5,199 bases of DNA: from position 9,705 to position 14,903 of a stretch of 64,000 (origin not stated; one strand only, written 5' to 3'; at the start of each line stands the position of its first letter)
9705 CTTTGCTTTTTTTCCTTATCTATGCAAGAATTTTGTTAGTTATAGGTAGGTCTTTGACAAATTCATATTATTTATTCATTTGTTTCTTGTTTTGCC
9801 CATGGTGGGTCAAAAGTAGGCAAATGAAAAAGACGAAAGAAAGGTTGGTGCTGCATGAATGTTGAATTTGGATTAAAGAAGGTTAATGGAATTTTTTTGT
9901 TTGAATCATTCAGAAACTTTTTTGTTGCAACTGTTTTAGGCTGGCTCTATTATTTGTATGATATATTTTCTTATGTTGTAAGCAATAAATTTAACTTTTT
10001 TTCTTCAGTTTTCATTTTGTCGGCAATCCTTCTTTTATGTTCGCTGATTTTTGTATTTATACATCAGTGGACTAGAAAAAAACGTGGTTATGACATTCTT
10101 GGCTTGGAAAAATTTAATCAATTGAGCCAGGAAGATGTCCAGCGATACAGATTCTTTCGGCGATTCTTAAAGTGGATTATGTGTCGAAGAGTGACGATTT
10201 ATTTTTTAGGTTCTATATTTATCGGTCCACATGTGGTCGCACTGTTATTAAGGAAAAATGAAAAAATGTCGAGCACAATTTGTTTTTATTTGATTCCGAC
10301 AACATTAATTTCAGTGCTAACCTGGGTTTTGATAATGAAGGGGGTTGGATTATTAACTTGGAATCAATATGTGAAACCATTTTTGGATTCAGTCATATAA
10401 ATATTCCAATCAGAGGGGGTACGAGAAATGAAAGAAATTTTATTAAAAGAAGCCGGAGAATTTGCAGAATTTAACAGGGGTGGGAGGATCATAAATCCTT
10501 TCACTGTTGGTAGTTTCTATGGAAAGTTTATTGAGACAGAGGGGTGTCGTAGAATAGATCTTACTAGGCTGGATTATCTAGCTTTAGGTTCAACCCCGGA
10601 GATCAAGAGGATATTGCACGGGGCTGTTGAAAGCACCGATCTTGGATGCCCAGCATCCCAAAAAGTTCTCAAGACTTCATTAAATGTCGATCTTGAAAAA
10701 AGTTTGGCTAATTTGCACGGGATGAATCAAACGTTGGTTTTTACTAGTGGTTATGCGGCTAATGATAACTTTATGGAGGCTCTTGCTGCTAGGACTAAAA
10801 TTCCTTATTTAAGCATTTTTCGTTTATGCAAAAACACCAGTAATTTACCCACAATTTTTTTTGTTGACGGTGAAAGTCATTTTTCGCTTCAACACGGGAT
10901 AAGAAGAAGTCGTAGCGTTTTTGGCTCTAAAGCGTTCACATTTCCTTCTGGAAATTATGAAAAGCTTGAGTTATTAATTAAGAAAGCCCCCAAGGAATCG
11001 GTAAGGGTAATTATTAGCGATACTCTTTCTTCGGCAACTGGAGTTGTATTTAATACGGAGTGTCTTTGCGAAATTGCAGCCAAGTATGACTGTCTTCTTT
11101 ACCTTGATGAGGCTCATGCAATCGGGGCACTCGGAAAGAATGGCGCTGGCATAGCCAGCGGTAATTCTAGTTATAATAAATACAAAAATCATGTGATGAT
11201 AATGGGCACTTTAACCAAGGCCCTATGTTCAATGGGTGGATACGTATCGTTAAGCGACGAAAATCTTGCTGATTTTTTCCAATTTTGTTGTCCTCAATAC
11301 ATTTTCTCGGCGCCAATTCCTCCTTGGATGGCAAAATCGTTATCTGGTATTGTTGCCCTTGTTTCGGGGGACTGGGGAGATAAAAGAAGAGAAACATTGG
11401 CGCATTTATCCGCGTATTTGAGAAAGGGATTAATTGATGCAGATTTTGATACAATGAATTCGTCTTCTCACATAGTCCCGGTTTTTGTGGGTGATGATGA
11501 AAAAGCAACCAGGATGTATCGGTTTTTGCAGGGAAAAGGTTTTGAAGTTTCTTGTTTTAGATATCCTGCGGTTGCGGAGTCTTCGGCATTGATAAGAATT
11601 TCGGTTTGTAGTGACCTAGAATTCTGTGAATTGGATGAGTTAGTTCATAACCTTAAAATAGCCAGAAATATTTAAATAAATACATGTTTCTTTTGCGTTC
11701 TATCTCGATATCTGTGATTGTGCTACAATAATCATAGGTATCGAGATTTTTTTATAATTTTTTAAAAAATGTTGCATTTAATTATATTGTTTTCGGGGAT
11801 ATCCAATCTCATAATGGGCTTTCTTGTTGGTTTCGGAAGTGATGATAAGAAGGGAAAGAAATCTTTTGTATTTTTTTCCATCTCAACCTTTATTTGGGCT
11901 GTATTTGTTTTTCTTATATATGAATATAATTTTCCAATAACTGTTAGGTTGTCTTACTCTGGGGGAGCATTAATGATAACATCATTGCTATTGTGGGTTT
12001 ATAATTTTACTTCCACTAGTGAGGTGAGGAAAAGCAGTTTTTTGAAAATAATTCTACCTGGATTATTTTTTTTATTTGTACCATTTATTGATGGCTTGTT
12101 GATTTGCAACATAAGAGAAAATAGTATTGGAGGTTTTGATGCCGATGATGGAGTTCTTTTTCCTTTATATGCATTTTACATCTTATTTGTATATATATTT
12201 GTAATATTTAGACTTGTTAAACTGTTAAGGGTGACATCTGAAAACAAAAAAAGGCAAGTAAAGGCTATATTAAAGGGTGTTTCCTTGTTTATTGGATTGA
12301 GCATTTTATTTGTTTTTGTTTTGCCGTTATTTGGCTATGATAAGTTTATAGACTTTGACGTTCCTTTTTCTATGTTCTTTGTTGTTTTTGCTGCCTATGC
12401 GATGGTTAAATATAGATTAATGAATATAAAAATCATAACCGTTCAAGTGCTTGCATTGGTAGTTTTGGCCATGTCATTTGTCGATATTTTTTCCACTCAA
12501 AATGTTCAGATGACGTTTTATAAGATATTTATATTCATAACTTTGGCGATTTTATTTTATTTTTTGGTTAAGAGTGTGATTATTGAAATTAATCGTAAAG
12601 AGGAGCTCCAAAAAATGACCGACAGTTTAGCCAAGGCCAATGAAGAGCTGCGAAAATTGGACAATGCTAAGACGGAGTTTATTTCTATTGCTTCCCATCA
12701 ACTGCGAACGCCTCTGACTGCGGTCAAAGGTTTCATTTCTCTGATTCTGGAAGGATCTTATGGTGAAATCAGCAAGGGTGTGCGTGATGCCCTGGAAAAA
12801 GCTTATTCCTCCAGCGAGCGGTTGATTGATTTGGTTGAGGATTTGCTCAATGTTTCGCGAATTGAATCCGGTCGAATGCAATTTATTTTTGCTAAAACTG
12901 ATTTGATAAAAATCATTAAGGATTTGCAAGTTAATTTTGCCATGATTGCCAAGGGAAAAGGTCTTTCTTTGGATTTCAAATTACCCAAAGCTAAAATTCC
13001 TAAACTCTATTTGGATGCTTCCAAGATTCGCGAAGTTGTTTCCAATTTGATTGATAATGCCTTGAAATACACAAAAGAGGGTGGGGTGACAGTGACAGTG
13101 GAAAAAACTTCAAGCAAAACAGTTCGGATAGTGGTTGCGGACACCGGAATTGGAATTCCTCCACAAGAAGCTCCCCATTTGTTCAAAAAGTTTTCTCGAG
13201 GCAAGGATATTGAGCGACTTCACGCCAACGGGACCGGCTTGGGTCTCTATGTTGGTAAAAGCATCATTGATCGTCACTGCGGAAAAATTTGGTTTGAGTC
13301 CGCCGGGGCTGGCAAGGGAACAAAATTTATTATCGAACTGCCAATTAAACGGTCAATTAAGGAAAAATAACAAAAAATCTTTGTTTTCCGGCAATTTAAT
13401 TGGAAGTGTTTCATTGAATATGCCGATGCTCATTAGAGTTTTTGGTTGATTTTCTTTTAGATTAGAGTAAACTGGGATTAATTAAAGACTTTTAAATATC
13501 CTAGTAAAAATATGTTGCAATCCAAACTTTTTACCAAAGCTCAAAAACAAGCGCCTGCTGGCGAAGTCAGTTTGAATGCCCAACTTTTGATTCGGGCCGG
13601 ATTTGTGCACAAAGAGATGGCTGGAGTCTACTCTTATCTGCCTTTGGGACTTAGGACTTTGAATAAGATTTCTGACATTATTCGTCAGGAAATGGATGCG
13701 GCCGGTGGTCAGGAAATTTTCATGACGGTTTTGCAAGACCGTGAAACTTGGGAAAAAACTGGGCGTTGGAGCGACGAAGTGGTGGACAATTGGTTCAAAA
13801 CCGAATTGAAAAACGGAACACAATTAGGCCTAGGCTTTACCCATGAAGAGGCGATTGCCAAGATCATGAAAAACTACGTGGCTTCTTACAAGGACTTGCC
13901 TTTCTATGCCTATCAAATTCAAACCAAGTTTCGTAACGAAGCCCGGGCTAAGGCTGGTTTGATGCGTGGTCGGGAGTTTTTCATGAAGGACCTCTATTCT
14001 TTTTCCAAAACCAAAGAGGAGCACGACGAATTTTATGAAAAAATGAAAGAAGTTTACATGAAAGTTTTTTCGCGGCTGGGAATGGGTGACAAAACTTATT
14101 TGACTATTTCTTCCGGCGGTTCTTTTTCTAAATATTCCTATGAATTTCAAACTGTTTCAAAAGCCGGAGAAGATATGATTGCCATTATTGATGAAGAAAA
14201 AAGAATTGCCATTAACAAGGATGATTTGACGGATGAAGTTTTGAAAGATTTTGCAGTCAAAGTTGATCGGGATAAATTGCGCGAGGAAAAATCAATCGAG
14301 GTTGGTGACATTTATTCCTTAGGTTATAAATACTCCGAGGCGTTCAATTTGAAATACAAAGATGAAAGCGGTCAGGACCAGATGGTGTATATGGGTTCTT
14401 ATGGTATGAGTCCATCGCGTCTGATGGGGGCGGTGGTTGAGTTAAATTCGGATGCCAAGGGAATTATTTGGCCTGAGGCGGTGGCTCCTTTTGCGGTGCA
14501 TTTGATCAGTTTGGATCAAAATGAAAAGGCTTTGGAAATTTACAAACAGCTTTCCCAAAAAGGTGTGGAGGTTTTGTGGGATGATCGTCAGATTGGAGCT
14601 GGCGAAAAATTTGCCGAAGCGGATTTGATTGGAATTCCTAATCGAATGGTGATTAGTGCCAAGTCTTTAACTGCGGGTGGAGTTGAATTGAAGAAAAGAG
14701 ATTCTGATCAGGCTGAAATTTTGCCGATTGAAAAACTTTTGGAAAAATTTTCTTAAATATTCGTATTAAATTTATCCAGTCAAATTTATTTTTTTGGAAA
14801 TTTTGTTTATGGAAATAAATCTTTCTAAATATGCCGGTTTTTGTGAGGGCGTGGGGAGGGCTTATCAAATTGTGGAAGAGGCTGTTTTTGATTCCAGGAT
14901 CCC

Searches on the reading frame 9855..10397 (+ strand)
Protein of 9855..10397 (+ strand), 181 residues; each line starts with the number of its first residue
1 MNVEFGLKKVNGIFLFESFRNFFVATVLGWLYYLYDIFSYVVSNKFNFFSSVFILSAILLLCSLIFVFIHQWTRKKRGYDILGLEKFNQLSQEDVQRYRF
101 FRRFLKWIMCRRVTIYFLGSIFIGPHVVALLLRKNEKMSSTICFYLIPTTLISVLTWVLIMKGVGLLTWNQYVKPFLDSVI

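Call 9: search_protein_families(library=pfam, proteins=[window:9855-10397:+], max_evalue=0.001)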
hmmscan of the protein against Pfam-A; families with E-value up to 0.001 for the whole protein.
window:9855-10397:+ (181 aa): 0 families

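Call 32: search_protein_families(library=pfam, proteins=[window:9855-10397:+], max_evalue=10)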
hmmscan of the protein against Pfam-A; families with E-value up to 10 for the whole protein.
window:9855-10397:+ (181 aa): 1 family
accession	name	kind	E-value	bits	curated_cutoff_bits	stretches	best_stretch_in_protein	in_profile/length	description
PF07242.16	DUF1430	-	0.031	15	28.2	1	5-72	26-89/100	Protein of unknown function (DUF1430)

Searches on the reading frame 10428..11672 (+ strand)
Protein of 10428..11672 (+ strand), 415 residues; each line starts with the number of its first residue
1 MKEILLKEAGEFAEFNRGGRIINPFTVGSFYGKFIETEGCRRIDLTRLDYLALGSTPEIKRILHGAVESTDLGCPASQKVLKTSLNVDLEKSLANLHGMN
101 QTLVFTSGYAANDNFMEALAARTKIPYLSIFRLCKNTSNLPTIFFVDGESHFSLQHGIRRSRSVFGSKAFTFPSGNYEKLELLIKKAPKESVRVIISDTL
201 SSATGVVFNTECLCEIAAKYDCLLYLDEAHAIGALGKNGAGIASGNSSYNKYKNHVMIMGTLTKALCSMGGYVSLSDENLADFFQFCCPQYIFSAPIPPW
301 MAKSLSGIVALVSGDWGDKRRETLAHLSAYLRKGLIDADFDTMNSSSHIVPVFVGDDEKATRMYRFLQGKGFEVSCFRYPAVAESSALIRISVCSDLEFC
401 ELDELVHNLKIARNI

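Call 9: search_protein_families(library=pfam, proteins=[window:10428-11672:+], max_evalue=0.001)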
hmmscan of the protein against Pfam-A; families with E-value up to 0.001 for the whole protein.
window:10428-11672:+ (415 aa): 1 family
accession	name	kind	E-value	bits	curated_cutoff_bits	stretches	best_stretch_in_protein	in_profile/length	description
PF00155.27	Aminotran_1_2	-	5.9e-33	115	19.7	1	76-407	34-359/361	Aminotransferase class I and II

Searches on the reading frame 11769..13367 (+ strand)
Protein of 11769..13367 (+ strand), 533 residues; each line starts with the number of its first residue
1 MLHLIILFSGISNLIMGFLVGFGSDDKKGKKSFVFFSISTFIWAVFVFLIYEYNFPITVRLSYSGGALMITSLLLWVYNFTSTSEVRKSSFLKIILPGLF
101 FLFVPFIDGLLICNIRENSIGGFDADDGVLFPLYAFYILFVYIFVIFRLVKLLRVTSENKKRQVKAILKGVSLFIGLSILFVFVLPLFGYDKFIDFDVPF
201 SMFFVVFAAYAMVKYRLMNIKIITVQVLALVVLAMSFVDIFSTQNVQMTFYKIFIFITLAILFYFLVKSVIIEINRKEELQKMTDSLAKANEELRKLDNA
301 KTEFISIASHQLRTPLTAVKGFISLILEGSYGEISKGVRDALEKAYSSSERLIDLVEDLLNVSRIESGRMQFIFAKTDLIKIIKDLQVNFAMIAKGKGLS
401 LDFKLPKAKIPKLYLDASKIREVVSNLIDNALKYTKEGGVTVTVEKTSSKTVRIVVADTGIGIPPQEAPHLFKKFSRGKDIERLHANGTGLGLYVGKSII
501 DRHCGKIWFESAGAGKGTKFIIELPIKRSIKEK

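Call 9: search_protein_families(library=pfam, proteins=[window:11769-13367:+], max_evalue=0.001)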
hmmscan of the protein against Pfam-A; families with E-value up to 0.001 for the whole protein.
window:11769-13367:+ (533 aa): 5 families
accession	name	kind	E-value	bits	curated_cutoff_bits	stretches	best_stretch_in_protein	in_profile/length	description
PF02518.31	HATPase_c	-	6.1e-28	97.9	26.4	1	416-527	2-110/111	Histidine kinase-, DNA gyrase B-, and HSP90-like ATPase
PF00512.31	HisKA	-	2.2e-17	63.3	26.9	1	300-368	1-66/66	His Kinase A (phospho-acceptor) domain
PF16927.11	HisKA_7TM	-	3e-11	44.1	28.6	1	6-220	2-222/224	N-terminal 7TM region of histidine kinase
PF13581.12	HATPase_c_2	-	0.00069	20.1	27.4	0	421-502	37-111/127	Histidine kinase-like ATPase domain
PF13589.12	HATPase_c_3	-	0.00075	20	25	0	421-480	4-62/137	Histidine kinase-, DNA gyrase B-, and HSP90-like ATPase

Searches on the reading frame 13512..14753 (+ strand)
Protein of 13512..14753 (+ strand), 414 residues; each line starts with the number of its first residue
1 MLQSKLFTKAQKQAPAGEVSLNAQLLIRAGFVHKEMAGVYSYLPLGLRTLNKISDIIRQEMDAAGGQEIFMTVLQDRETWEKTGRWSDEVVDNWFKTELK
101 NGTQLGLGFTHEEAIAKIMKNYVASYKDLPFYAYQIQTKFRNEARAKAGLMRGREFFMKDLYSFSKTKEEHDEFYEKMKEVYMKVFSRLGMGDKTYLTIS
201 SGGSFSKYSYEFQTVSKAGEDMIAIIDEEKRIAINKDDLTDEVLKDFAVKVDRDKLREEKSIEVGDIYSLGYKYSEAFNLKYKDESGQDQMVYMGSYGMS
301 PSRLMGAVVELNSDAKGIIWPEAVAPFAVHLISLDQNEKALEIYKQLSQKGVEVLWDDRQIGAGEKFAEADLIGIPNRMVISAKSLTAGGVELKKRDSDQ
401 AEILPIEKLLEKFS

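Call 9: search_protein_families(library=pfam, proteins=[window:13512-14753:+], max_evalue=0.001)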
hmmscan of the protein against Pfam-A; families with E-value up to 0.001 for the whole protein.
window:13512-14753:+ (414 aa): 2 families
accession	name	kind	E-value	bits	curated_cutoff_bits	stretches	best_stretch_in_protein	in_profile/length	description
PF00587.30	tRNA-synt_2b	-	1.9e-31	110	29.3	1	95-311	1-178/179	tRNA synthetase class II core domain (G, H, P, S and T)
PF03129.25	HGTP_anticodon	-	2.2e-15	57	21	1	335-413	13-91/94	Anticodon binding domain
